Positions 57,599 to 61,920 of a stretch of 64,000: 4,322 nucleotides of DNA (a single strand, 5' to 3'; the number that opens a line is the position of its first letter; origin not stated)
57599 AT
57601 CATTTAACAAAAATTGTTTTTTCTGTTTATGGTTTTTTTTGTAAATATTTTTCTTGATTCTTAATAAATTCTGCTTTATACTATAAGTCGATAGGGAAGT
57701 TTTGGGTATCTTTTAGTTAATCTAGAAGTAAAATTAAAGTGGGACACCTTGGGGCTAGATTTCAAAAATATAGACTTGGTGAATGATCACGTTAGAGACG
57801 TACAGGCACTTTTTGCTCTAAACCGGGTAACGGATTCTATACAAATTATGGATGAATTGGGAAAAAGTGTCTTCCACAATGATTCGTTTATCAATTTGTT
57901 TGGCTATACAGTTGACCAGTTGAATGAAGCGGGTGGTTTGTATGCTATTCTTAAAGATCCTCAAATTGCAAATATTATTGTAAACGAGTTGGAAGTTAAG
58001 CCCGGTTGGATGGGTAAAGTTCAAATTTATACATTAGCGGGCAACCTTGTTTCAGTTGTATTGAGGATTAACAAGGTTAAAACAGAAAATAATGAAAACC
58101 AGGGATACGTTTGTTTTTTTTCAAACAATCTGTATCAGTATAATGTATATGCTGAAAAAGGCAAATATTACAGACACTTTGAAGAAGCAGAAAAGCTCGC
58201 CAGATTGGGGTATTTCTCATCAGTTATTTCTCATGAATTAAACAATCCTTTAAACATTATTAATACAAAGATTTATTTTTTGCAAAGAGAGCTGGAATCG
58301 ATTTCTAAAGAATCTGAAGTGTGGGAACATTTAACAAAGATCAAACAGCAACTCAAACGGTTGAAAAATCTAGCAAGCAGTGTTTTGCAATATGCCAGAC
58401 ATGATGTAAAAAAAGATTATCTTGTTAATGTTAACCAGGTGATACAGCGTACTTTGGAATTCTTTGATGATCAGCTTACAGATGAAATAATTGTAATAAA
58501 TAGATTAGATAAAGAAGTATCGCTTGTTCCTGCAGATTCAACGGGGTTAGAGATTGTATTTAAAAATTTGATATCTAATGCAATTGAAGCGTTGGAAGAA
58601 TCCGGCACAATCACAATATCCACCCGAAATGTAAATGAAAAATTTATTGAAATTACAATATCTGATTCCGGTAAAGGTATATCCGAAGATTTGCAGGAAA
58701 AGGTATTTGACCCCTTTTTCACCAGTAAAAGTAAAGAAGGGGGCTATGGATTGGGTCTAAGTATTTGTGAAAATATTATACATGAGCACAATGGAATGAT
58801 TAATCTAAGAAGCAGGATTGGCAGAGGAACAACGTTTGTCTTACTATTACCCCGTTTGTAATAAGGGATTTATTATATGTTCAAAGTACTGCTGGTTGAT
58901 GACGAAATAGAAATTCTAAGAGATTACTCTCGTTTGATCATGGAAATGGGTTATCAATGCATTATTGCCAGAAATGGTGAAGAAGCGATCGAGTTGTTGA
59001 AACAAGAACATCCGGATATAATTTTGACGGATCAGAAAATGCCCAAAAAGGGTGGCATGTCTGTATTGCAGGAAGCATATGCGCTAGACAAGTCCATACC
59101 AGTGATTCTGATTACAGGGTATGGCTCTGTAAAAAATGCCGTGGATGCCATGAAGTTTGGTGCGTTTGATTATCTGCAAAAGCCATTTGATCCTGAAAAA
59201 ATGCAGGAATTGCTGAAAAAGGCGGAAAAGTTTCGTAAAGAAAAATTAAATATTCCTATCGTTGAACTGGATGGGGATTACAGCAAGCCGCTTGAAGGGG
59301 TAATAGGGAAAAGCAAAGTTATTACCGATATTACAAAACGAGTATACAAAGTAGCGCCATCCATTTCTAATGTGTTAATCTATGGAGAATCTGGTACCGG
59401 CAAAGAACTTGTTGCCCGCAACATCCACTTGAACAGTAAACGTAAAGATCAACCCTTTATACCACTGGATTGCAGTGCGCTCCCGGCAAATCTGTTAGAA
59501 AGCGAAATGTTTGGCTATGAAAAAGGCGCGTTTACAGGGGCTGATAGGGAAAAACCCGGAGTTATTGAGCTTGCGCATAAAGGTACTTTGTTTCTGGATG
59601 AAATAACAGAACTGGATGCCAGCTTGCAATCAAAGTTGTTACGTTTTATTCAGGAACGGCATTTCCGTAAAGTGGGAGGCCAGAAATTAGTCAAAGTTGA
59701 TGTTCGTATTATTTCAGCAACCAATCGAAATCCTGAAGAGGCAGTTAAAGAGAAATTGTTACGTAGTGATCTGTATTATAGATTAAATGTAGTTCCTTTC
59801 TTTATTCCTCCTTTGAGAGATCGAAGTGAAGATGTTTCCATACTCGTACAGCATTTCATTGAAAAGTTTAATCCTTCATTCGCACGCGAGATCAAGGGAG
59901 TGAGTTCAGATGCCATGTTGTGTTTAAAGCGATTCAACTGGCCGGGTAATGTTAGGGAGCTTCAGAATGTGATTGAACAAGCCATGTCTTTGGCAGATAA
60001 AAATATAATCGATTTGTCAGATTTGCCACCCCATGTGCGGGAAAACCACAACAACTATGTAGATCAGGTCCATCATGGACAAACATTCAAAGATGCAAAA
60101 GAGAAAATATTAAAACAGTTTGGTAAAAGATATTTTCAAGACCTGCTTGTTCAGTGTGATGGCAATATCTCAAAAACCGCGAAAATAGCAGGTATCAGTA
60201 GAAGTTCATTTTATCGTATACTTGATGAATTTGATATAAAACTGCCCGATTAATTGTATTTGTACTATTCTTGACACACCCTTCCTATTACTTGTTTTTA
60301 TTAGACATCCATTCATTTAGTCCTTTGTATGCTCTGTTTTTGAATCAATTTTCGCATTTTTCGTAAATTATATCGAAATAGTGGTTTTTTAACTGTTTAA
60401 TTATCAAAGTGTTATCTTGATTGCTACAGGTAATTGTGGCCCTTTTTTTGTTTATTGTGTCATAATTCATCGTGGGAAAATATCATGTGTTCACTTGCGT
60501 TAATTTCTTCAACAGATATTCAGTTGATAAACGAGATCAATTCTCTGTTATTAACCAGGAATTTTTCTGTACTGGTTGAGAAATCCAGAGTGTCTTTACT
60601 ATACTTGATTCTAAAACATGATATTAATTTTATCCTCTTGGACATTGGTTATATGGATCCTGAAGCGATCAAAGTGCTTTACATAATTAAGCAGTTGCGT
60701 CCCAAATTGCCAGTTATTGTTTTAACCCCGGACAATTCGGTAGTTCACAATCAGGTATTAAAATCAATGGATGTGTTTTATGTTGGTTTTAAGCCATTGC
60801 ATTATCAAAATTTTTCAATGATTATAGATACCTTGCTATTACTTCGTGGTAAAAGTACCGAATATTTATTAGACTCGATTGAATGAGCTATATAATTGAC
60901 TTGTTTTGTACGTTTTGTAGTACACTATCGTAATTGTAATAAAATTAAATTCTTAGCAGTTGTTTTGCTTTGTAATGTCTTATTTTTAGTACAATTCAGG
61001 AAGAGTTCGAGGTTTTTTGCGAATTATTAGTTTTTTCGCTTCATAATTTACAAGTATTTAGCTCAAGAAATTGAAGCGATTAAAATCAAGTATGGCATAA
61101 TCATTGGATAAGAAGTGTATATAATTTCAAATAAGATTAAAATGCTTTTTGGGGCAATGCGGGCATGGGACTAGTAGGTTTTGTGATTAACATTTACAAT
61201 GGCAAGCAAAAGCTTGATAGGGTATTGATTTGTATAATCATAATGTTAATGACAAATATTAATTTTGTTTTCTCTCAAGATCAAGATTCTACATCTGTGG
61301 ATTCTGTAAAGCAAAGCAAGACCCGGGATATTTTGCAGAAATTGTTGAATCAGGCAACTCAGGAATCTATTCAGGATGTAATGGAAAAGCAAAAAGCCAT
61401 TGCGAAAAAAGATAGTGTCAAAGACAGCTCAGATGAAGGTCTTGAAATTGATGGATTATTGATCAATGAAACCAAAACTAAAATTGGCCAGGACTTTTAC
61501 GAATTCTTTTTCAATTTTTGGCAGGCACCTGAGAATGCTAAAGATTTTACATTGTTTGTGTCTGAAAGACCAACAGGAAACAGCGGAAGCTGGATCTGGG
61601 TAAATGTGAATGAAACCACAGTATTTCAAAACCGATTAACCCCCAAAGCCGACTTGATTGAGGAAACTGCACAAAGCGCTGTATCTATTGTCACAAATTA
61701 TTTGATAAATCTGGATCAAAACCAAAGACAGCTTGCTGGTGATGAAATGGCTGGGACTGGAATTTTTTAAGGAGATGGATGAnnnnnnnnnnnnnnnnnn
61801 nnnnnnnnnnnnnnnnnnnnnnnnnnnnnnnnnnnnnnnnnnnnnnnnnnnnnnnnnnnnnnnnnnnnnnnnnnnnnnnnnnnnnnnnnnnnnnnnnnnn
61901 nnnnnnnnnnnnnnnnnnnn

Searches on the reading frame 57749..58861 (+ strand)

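Call 65: search_protein_families(library=pfam, proteins=[window:57749-58861:+], max_evalue=0.001)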
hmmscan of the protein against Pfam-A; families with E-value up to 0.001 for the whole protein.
window:57749-58861:+ (370 aa): 5 families
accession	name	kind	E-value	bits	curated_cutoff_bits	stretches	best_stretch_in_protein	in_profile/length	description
PF02518.31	HATPase_c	-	3e-27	95.7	26.4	1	263-369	2-109/111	Histidine kinase-, DNA gyrase B-, and HSP90-like ATPase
PF00512.31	HisKA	-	3.4e-09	37.1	26.9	1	154-219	3-64/66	His Kinase A (phospho-acceptor) domain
PF14501.12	HATPase_c_5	-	4e-07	30.3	22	1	267-354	6-89/102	GHKL domain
PF13426.13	PAS_9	-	8.5e-07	29.6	27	1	30-125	3-99/103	PAS domain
PF13589.12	HATPase_c_3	-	0.00036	21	25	1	268-337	4-77/137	Histidine kinase-, DNA gyrase B-, and HSP90-like ATPase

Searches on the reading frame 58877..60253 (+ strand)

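Call 65: search_protein_families(library=pfam, proteins=[window:58877-60253:+], max_evalue=0.001)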
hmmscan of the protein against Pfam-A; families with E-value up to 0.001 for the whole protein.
window:58877-60253:+ (458 aa): 10 families
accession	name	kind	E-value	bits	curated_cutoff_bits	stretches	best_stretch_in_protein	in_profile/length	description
PF00158.32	Sigma54_activat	-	4.6e-68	228.6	20.2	1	142-307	1-166/168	Sigma-54 interaction domain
PF25601.1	AAA_lid_14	-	1.1e-27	96.1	27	1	314-393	1-80/87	AAA+ ATPase lid domain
PF00072.30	Response_reg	-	2.1e-26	92.7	30.2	1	4-113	1-110/111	Response regulator receiver domain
PF14532.12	Sigma54_activ_2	-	1.3e-22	81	25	1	143-313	1-138/138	Sigma-54 interaction domain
PF07728.20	AAA_5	-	1.1e-08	35.6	22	1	165-296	1-132/139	AAA domain (dynein-related subfamily)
PF01078.27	Mg_chelatase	-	5.9e-08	32.8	20.3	1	221-262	93-134/207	Magnesium chelatase, subunit ChlI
PF00004.35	AAA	-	4.8e-05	24.3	21.2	1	166-298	1-121/131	ATPase family associated with various cellular activities (AAA)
PF02954.25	HTH_8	-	5.6e-05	23.2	22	1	414-451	4-41/42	Bacterial regulatory protein, Fis family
PF02796.21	HTH_7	-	0.00053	20.5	23.8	0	431-449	24-42/45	Helix-turn-helix domain of resolvase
PF20030.5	bpMoxR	-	0.00094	18.7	27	0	237-291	100-153/205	MoxR domain in the MoxR-vWA-beta-propeller ternary systems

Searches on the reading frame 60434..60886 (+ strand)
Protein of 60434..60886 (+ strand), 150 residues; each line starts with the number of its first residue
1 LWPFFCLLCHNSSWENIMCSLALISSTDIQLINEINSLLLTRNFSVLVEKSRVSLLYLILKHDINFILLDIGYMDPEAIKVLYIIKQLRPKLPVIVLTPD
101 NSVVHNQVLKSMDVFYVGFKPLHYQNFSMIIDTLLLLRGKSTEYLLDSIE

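Call 65: search_protein_families(library=pfam, proteins=[window:60434-60886:+], max_evalue=0.001)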
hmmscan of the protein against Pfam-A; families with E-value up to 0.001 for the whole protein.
window:60434-60886:+ (150 aa): 1 family
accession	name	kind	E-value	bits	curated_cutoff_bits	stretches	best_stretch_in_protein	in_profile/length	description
PF00072.30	Response_reg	-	0.0002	21.9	30.2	1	31-125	10-104/111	Response regulator receiver domain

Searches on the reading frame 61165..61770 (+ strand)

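Call 65: search_protein_families(library=pfam, proteins=[window:61165-61770:+], max_evalue=0.001)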
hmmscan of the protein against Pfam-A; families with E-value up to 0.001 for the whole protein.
window:61165-61770:+ (201 aa): 1 family
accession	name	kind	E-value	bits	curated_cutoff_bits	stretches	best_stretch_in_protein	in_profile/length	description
PF10627.14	CsgE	-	4.8e-26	91.5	25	1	95-194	1-100/105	Curli assembly protein CsgE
